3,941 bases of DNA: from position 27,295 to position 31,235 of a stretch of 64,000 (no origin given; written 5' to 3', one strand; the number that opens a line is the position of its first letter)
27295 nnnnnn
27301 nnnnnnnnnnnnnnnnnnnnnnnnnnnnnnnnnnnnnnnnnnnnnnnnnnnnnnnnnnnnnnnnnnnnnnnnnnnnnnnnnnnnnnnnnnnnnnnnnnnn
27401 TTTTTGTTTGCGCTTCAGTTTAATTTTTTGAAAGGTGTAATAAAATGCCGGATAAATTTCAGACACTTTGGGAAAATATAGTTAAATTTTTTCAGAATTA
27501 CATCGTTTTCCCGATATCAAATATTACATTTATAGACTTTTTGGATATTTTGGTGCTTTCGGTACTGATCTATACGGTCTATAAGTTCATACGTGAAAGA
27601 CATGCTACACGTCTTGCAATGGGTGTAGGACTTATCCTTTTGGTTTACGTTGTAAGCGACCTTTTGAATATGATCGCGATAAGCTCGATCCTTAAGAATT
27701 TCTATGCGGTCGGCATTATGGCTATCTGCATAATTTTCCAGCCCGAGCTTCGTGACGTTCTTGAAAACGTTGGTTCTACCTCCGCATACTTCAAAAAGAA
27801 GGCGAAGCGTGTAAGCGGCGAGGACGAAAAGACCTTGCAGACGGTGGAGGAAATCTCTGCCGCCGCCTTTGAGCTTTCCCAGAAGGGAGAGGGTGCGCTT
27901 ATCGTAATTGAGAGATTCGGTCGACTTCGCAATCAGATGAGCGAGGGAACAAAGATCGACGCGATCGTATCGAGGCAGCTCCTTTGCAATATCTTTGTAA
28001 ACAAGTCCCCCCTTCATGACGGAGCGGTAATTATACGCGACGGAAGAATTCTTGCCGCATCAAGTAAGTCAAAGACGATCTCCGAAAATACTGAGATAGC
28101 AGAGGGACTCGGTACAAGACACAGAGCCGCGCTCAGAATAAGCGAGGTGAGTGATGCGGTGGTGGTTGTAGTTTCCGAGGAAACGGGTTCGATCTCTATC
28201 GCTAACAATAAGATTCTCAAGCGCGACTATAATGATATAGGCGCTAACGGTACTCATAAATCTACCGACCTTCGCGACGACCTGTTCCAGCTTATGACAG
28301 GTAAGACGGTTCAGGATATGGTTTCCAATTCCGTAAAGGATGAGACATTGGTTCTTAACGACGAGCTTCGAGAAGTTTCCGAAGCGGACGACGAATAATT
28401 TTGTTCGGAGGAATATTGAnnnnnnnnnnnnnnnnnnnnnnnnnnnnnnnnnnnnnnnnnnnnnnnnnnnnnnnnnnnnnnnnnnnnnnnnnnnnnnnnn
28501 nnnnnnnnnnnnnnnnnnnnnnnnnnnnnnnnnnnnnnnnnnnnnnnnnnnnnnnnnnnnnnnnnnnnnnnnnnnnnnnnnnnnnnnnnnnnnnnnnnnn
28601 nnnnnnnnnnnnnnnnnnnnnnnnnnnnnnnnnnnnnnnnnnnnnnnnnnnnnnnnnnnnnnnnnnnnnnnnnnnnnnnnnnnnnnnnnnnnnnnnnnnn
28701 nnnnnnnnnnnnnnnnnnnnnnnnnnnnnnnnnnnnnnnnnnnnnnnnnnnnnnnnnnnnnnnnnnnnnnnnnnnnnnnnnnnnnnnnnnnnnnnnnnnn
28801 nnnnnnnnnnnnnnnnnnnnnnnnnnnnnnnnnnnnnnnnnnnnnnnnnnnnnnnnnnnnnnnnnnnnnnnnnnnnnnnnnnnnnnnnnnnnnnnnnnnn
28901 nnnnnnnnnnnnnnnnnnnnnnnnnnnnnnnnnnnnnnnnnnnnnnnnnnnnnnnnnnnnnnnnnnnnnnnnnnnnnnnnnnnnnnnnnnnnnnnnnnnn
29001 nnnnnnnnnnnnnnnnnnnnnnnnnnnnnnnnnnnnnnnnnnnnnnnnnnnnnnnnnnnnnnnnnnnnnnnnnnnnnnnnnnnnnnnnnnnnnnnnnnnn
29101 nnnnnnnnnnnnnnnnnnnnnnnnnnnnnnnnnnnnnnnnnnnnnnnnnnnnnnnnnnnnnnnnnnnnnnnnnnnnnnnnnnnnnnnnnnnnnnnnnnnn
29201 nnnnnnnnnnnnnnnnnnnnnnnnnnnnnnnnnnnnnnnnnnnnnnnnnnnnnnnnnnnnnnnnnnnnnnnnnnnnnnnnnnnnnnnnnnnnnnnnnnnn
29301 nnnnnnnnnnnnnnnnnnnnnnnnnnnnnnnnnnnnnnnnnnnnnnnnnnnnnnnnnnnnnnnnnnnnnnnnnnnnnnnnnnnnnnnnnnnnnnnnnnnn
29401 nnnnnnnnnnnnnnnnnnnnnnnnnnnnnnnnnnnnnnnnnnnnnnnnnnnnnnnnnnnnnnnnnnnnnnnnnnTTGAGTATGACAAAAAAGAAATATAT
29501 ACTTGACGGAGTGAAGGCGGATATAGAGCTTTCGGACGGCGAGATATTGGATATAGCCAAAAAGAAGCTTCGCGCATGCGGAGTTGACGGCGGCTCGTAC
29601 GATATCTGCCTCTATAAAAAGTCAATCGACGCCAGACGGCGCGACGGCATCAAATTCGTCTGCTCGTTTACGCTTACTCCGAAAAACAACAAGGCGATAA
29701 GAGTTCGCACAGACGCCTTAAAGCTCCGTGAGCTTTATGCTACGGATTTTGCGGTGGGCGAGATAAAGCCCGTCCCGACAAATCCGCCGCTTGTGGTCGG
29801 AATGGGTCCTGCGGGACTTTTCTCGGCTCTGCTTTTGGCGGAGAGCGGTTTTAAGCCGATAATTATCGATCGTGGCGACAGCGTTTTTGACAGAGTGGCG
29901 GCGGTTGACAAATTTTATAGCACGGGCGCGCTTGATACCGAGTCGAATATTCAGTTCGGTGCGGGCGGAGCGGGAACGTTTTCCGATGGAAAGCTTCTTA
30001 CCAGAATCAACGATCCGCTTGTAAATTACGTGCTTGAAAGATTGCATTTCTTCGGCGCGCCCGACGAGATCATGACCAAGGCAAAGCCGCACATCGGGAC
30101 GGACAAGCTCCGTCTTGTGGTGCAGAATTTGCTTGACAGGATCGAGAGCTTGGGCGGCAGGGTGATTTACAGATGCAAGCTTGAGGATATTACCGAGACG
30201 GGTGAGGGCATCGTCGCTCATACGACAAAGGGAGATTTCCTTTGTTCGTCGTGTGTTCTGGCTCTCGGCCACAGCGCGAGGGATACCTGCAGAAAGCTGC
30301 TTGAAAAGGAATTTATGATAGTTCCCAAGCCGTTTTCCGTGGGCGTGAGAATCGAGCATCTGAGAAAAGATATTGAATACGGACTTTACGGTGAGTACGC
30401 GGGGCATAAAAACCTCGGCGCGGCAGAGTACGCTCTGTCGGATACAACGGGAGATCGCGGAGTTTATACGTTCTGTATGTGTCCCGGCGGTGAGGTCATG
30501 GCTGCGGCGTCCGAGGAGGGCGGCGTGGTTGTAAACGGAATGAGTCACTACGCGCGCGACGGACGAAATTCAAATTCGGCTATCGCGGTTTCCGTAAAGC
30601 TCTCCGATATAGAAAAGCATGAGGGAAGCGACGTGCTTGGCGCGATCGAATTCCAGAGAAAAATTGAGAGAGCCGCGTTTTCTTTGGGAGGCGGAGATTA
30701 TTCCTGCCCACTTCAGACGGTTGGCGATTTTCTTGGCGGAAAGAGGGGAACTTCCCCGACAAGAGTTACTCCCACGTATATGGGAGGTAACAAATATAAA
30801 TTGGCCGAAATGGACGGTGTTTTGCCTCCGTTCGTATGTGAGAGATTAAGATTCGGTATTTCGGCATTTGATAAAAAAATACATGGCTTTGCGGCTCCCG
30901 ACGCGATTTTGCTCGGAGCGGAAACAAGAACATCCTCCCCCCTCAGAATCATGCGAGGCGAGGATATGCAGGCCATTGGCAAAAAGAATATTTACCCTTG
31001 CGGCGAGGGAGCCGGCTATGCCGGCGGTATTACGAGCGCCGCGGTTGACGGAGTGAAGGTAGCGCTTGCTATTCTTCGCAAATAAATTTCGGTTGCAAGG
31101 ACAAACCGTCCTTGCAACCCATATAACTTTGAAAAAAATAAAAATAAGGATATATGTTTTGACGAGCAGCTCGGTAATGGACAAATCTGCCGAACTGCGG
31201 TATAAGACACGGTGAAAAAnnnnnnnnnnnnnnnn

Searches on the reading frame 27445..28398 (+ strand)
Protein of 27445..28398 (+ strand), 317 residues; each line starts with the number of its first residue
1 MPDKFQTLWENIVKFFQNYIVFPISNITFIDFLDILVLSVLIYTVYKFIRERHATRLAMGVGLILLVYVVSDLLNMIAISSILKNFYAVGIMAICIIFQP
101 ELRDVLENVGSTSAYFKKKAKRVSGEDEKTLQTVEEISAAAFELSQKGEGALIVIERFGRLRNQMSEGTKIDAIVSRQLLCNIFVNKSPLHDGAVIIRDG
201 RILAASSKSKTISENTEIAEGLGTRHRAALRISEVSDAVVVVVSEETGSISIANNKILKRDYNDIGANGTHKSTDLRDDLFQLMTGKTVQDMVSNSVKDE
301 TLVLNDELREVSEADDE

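Call 88: search_protein_families(library=pfam, max_evalue=1e-8, proteins=[window:27445-28398:+])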
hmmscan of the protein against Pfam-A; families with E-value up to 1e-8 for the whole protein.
window:27445-28398:+ (317 aa): 2 families
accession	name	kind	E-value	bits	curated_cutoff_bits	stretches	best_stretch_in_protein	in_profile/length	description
PF02457.21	DAC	-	1.3e-37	128.4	27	1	140-256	3-117/119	DisA bacterial checkpoint controller nucleotide-binding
PF19293.4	CdaA_N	-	8.6e-14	51.9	23.8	1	26-101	4-80/81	CdaA N-terminal transmembrane domain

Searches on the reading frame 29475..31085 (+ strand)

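Call 88: search_protein_families(library=pfam, max_evalue=1e-8, proteins=[window:29475-31085:+])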
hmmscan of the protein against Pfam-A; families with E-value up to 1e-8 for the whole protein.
window:29475-31085:+ (536 aa): 2 families
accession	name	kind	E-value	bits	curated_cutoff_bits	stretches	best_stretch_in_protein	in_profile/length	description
PF21688.3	FAD-depend_C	-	2.1e-68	230.9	27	1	286-486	1-197/197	FAD-dependent protein, C-terminal domain-like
PF01266.30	DAO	-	5.9e-09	36.4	27.9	0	214-284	150-223/353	FAD dependent oxidoreductase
